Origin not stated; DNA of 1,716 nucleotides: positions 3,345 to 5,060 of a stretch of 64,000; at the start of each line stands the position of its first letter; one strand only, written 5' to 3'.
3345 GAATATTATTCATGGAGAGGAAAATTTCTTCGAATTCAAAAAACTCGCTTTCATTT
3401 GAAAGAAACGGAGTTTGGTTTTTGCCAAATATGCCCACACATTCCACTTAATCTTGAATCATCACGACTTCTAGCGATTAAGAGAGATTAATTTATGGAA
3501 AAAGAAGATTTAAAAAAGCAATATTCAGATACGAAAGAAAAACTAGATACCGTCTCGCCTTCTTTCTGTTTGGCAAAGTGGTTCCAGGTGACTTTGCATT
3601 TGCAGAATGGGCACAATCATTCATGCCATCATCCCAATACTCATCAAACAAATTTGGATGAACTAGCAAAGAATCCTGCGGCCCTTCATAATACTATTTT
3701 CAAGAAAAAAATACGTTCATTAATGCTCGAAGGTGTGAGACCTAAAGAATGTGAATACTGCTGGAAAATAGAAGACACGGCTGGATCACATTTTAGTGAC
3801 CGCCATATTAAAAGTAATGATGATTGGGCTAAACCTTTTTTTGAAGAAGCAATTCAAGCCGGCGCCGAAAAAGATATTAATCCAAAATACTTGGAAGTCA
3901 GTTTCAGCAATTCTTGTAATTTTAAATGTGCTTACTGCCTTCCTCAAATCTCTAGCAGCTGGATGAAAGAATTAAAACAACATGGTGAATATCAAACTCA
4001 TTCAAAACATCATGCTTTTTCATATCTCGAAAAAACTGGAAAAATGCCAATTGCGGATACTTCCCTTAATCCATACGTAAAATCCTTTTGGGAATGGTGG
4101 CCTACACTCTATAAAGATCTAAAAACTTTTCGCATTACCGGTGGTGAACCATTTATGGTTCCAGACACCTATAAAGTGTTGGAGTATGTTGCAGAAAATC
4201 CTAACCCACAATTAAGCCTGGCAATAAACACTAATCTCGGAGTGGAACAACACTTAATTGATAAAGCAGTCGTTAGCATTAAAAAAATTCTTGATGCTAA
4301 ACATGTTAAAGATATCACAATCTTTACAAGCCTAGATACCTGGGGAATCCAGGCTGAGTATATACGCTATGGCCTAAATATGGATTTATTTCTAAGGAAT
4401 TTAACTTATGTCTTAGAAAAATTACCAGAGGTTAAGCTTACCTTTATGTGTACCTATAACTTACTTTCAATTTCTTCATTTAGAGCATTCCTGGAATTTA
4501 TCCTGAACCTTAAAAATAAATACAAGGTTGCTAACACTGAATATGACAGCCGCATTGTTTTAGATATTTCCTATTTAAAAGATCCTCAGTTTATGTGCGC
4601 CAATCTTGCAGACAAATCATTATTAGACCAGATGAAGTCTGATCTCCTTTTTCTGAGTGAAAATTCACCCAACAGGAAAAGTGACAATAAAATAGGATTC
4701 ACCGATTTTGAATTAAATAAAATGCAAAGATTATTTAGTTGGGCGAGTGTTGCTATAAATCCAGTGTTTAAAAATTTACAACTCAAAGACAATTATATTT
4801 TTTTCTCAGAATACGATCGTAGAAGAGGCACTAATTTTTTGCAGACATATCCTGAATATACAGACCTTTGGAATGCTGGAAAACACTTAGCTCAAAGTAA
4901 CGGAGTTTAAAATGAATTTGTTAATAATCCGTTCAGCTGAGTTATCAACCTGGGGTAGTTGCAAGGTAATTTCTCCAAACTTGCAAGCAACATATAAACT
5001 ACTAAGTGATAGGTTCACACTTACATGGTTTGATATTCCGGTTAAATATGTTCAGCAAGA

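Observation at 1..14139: Convergent two-operon locus: short peptide + PqqD-like chaperone + radical SAM/SPASM ORFs + two GT-B glycosyltransferases + AspH-like oxygenase + ABC-2 exporter; candidate new glycosylated RiPP or peptide-derived cofactor pathway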

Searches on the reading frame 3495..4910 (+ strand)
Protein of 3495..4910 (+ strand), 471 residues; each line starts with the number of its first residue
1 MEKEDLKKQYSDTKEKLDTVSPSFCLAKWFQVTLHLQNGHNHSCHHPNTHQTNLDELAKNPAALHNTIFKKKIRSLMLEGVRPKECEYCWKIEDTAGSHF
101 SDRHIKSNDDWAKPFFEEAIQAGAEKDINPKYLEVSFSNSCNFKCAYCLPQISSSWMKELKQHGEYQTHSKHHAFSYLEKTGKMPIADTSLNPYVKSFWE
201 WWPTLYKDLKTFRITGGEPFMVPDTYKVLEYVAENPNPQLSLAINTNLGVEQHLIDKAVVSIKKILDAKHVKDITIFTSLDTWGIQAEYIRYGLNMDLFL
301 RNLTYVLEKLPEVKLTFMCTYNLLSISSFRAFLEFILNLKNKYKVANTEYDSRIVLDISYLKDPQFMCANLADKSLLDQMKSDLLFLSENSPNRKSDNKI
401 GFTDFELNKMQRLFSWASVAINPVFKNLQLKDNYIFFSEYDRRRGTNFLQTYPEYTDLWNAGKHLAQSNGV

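Call 3: search_protein_families(library=pfam, proteins=[window:3495-4910:+], max_evalue=0.01)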
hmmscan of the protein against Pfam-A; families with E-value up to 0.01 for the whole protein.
window:3495-4910:+ (471 aa): 1 family
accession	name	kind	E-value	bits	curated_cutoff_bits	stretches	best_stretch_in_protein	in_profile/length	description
PF04055.27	Radical_SAM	-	6e-05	23.7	29.5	0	209-314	46-144/166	Radical SAM superfamily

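Call 6: search_protein_families(library=ncbifam, proteins=[window:3495-4910:+], max_evalue=1)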
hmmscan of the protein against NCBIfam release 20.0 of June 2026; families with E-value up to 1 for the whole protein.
window:3495-4910:+ (471 aa): 14 families
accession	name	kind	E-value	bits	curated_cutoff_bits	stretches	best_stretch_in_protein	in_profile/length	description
NF033640.1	N_Twi_rSAM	subfamily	5.6e-98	328.6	170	1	21-458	1-397/398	twitch domain-containing radical SAM protein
TIGR02666.1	moaA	equivalog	6.9e-10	38.4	284.05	2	131-159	10-39/336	GTP 3',8-cyclase MoaA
NF038283.1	viperin_w_prok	equivalog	3.1e-06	26.6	180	1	138-248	9-94/281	viperin family antiviral radical SAM protein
TIGR04321.1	spiroSPASM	subfamily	0.00022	20.1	250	1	217-284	290-353/510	spiro-SPASM protein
NF050035.1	rSAM_WgK_link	exception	0.00035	19.7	650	1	129-196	7-70/367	radical SAM/SPASM peptide maturase WgkB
TIGR02668.1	moaA_archaeal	equivalog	0.00049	19.2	325.25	1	210-247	58-95/303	GTP 3',8-cyclase MoaA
TIGR02495.1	NrdG2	equivalog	0.00075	18.9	131.15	0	135-150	20-35/193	anaerobic ribonucleoside-triphosphate reductase activating protein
TIGR04317.1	W_rSAM_matur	equivalog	0.00077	18.7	380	1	130-160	3-33/349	tungsten cofactor oxidoreductase radical SAM maturase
TIGR03963.1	rSAM_QueE_Clost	equivalog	0.0013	18.4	260.1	1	209-270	65-124/219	putative 7-carboxy-7-deazaguanine synthase QueE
NF001199.0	PRK00164.2-1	equivalog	0.0022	17.2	231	1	210-247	60-97/308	GTP 3',8-cyclase MoaA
TIGR04251.1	SCM_rSAM_ScmF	equivalog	0.012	15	400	1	209-247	54-89/353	SynChlorMet cassette radical SAM/SPASM protein ScmF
TIGR04250.1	SCM_rSAM_ScmE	equivalog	0.078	11.9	400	1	130-157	2-29/358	SynChlorMet cassette radical SAM/SPASM protein ScmE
NF049973.1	radical_Rv1681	equivalog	0.17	10.8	380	0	212-234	122-144/326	Rv1681 family radical SAM protein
TIGR03962.1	mycofact_rSAM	equivalog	0.19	10.8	265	0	213-235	62-84/339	mycofactocin radical SAM maturase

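Call 50: find_homologous_proteins(query=window:3495-4910:+, max_evalue=1e-10)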
Query window:3495-4910:+ (471 aa): 5110 proteins with E <= 1e-10 among 8000 candidates; the best 120 are listed.
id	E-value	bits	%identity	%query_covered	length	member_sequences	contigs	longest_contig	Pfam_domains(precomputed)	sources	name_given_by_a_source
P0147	0.0e+0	1099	100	100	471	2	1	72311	-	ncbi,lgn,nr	ncbi:MAG: twitch domain-containing radical SAM protein [Bacteriovorax sp.]|nr:twitch domain-containi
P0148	1.4e-277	939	95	90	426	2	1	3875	-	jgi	jgi:pyruvate-formate lyase-activating enzyme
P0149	2.5e-274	929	82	100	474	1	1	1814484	-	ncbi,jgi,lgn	ncbi:MAG: twitch domain-containing radical SAM protein [Bacteriovorax sp.]|jgi:pyruvate-formate lyas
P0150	2.2e-273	926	82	100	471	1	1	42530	-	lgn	-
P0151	1.8e-271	919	82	99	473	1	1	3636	-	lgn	-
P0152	2.3e-270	916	83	100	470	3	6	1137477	PF04055.28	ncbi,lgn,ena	-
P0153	1.3e-262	890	81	99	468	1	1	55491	-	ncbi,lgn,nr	ncbi:MAG: twitch domain-containing radical SAM protein [Bacteriovorax sp.]|nr:twitch domain-containi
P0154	8.8e-249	845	75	100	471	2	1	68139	-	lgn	-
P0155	1.5e-248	844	76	99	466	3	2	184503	PF04055.28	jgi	jgi:organic radical activating enzyme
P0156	5.8e-241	819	73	99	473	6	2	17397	PF04055.28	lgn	-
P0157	1.8e-239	814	75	98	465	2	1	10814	PF04055.28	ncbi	ncbi:MAG: twitch domain-containing radical SAM protein [Bacteriovorax sp.]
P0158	3.0e-235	800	72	99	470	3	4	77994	PF04055.28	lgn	-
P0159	7.9e-235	799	71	100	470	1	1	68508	PF04055.28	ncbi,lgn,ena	-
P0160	1.1e-232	791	72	99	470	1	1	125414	PF04055.28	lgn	-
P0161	3.3e-226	770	70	99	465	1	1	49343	-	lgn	-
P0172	2.7e-152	526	50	97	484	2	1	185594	PF04055.28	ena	-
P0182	2.3e-144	500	46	97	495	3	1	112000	PF04055.28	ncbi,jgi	jgi:pyruvate-formate lyase-activating enzyme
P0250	1.4e-136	475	46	96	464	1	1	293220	-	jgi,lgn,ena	-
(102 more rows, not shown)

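Call 51: find_encoding_contigs(protein=P0250, flank=8000, max_places=1)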
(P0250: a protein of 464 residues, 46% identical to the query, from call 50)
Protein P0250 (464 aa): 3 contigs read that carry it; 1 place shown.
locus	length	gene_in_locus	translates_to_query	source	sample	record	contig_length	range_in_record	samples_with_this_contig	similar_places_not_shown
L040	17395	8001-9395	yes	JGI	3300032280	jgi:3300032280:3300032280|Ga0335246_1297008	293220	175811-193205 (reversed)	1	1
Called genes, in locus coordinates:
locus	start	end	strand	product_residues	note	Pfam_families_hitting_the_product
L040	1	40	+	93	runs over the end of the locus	-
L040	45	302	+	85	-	-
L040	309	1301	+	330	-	-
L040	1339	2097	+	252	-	PF13578:Methyltransf_24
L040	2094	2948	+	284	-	-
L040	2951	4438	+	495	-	PF13733:Glyco_transf_7N, PF02709:Glyco_transf_7C, PF13385:Laminin_G_3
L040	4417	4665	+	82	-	-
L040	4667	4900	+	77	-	-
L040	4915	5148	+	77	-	-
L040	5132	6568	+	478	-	PF13733:Glyco_transf_7N, PF02709:Glyco_transf_7C, PF13385:Laminin_G_3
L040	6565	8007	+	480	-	PF13733:Glyco_transf_7N, PF02709:Glyco_transf_7C, PF13385:Laminin_G_3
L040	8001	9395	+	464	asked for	-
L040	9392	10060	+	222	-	-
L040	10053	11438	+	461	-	PF04055:Radical_SAM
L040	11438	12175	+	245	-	PF13385:Laminin_G_3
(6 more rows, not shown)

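Call 52: find_encoding_contigs(protein=P0172, flank=8000, max_places=1)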
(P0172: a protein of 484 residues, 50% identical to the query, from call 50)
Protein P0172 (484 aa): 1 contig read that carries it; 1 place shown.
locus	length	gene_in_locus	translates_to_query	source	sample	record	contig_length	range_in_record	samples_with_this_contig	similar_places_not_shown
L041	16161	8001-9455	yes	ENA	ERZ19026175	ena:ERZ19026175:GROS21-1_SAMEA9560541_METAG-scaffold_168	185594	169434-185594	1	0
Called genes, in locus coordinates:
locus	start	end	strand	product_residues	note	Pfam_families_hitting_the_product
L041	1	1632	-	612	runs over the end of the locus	-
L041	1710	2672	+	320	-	PF01073:3Beta_HSD (weak), PF01370:Epimerase, PF02719:Polysacc_synt_2 (weak), PF04321:RmlD_sub_bind, PF07993:NAD_binding_4 (faint), PF16363:GDP_Man_Dehyd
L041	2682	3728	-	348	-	PF02779:Transket_pyr, PF02780:Transketolase_C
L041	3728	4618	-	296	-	PF00676:E1_dh, PF13292:DXP_synthase_N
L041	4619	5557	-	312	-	PF01073:3Beta_HSD (weak), PF01370:Epimerase, PF04321:RmlD_sub_bind, PF16363:GDP_Man_Dehyd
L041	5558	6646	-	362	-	PF00266:Aminotran_5 (weak), PF01041:DegT_DnrJ_EryC1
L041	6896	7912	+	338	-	-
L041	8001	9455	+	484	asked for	PF04055:Radical_SAM (weak)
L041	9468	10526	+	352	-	-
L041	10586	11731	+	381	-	PF14240:YHYH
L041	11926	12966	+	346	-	PF00561:Abhydrolase_1, PF12146:Hydrolase_4, PF12697:Abhydrolase_6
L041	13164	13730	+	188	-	PF00578:AhpC-TSA, PF08534:Redoxin, PF10417:1-cysPrx_C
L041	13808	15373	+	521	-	PF13192:Thioredoxin_3, PF00890:FAD_binding_2 (faint), PF01134:GIDA (weak), PF01266:DAO (faint), PF07992:Pyr_redox_2, PF12831:FAD_oxidored, PF13738:Pyr_redox_3, PF00070:Pyr_redox, +2 more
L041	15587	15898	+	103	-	PF00076:RRM_1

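Call 53: find_encoding_contigs(protein=P0182, flank=8000, max_places=1)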
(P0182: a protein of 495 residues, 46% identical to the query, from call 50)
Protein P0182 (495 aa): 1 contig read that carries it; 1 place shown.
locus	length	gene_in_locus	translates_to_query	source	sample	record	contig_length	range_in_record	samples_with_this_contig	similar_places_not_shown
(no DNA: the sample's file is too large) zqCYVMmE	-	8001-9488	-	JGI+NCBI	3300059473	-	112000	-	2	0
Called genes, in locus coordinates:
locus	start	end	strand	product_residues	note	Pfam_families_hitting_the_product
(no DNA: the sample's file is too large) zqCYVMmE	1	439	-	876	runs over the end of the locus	PF01326:PPDK_N, PF00391:PEP-utilizers, PF02896:PEP-utilizers_C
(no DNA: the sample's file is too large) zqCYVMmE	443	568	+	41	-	-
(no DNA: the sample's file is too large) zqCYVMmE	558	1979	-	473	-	PF28494:GlyRS_ins_1 (faint), PF00587:tRNA-synt_2b, PF03129:HGTP_anticodon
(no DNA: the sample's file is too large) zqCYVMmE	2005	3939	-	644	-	PF01436:NHL (faint), PF21959:DUF6923 (faint)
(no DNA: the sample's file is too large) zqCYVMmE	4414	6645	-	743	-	PF01436:NHL (faint)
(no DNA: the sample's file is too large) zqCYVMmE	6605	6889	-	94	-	-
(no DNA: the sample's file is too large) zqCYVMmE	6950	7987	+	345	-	-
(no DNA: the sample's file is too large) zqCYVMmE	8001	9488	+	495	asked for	PF04055:Radical_SAM (weak)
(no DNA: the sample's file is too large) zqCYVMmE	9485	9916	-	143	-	-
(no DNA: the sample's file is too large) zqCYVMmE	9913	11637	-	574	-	PF00664:ABC_membrane, PF00005:ABC_tran, PF02463:SMC_N (weak)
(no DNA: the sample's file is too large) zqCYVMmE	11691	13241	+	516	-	PF01073:3Beta_HSD, PF01370:Epimerase, PF02719:Polysacc_synt_2, PF04321:RmlD_sub_bind, PF05368:NmrA, PF16363:GDP_Man_Dehyd, PF00702:Hydrolase, PF13242:Hydrolase_like, +1 more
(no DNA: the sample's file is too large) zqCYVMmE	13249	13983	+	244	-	PF13489:Methyltransf_23 (weak), PF13649:Methyltransf_25 (weak), PF08241:Methyltransf_11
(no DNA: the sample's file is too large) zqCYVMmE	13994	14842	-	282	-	PF11967:RecO_N, PF02565:RecO_C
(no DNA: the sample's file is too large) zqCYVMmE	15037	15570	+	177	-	-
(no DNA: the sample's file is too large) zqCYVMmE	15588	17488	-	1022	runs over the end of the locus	PF00873:ACR_tran, PF03176:MMPL (weak)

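Call 72: predict_structure(alignment_id=A7)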
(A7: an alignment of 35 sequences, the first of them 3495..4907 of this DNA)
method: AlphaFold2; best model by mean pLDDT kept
length: 471 residues; sequences in the alignment: 35
mean_pLDDT: 92.6   pTM: 0.90
mean pLDDT of the five models: 92.6, 92.5, 92.4, 92.4, 90.8
residues with pLDDT >= 90: 388; 70-90: 69; 50-70: 10; < 50: 4
segments of 3 or more residues with pLDDT < 50: 1-3
pLDDT, mean of each block of 10 residues (from residue 1): 71 96 95 95 81 93 92 95 91 88 93 96 94 95 92 90 90 86 86 94 94 95 96 97 97 98 97 97 97 97 98 96 97 97 86 94 94 96 97 70 92 93 95 97 97 97 86 36
secondary structure, 60 per line:
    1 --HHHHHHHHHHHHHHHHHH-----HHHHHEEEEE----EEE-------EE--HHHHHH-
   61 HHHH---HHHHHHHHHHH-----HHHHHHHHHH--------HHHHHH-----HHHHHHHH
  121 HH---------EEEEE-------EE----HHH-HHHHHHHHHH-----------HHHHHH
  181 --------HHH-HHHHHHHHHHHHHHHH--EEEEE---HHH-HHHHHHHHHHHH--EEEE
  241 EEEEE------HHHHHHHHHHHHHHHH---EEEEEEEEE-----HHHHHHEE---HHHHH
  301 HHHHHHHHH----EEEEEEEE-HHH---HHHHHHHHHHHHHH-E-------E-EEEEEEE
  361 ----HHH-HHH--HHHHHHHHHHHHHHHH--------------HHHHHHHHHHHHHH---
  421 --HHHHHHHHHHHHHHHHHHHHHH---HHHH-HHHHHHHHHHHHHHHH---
elements in order: H3-20 H26-30 E31-35 E40-42 H54-59 H61-64 H68-78 H84-93 H102-107 H113-122 E132-136 H154-163 H175-180 H193-208 E211-215 H223-234 E237-245 H252-267 E271-279 H285-290 H296-309 E314-321 H329-342 E354-360 H374-389 H404-417 H423-444 H448-451 H453-468

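Call 75: fold_search(model_id=the predicted structure, library=pdb)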
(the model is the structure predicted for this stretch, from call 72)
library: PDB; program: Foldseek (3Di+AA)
matches with E <= 10: 1087; with E <= 0.001: 6
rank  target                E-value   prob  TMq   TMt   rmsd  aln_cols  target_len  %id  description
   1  5v1t_A                4.5e-04  1.00  0.31  0.33  15.6       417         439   13  Crystal structure of Streptococcus suis SuiB bound to precursor peptide SuiA (released 2017-08-30)
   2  5th5_A                5.3e-04  1.00  0.27  0.46   8.1       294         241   12  Crystal Structure of QueE from Bacillus subtilis with 6-carboxypterin-5'-deoxyadenosyl ester bound (released 2017-01-18)
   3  5v1s_A                5.9e-04  1.00  0.32  0.35  15.0       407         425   14  Crystal structure of Streptococcus suis SuiB bound to S-adenosylmethionine (released 2017-08-30)
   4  7vob                  7.7e-04  1.00  0.32  0.44   4.5       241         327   15  The crystal structure of a Radical SAM Enzyme BlsE involved in the Biosynthesis of Blasticidin S (released 2022-05-04)
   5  5v1s_B                7.7e-04  1.00  0.31  0.34  16.0       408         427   16  Crystal structure of Streptococcus suis SuiB bound to S-adenosylmethionine (released 2017-08-30)
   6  5v1q_A                8.6e-04  1.00  0.33  0.36  14.6       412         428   13  Crystal structure of Streptococcus suis SuiB (released 2017-08-30)
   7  6fd2_B                1.6e-03  0.99  0.29  0.29  15.1       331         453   11  Radical SAM 1,2-diol dehydratase AprD4 in complex with its substrate paromamine (released 2018-01-17)
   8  4rh0                  1.7e-03  0.99  0.28  0.36  15.2       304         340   11  Spore photoproduct lyase C140A/S76C mutant with bound AdoMet (released 2014-10-22)
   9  7n7h                  1.8e-03  1.00  0.28  0.43  11.7       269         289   15  X-ray crystal structure of Viperin-like enzyme from Nematostella vectensis (released 2021-07-07)
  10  4fhe                  1.9e-03  0.99  0.29  0.38  15.2       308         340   11  Spore photoproduct lyase C140A mutant (released 2012-07-18)
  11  9dfu                  2.1e-03  1.00  0.28  0.43  11.5       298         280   14  X-ray crystal structure of the second Viperin-like enzyme from T. virens variant F40H with bound CTP and SAM (released 2025-02-19)
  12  4fhc                  2.1e-03  0.99  0.29  0.38  15.0       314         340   11  Spore photoproduct lyase (released 2012-07-18)
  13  5v1q_B                2.2e-03  0.99  0.32  0.34  15.8       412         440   15  Crystal structure of Streptococcus suis SuiB (released 2017-08-30)
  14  4k37_A                2.5e-03  1.00  0.31  0.39   7.4       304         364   12  Native anSMEcpe with bound AdoMet (released 2013-05-08)
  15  6q2q_B                2.7e-03  1.00  0.30  0.46   6.7       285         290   13  Crystal structure of mouse viperin bound to uridine triphosphate and S-adenosylhomocysteine (released 2020-01-22)
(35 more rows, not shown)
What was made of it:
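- The TwiRS fold search was inconclusive on substrate (call 75).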
